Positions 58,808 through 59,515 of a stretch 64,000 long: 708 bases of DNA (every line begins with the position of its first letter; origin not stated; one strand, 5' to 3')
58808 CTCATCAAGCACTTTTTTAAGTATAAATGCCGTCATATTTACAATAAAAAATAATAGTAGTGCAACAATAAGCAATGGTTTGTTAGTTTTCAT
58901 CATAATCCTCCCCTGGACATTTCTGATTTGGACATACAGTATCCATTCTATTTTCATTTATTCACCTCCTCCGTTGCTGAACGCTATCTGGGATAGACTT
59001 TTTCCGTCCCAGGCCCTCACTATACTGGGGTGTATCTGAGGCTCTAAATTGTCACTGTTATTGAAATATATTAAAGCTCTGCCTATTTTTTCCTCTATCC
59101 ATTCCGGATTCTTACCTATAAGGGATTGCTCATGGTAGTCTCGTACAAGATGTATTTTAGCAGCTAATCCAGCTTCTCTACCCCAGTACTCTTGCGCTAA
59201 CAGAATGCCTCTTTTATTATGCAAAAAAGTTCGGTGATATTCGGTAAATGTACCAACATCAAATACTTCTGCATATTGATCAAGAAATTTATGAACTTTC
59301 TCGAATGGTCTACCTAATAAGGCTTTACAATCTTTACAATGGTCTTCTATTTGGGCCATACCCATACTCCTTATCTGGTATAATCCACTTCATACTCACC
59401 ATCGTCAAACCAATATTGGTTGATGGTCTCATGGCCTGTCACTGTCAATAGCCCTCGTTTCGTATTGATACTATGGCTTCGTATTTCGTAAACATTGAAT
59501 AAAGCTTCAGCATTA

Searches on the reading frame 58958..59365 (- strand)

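Call 3: search_protein_families(library=pfam, proteins=[window:58958-59365:-], max_evalue=0.01)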
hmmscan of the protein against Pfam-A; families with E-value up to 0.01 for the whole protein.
window:58958-59365:- (135 aa): 1 family
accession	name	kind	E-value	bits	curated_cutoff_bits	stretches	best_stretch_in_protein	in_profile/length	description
PF21866.1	DUF6915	-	0.002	18.7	27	1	21-69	21-65/102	Domain of unknown function (DUF6915)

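Call 4: search_protein_families(library=phrogs, proteins=[window:58958-59365:-], max_evalue=0.01)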
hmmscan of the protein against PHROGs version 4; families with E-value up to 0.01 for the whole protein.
window:58958-59365:- (135 aa): 0 families
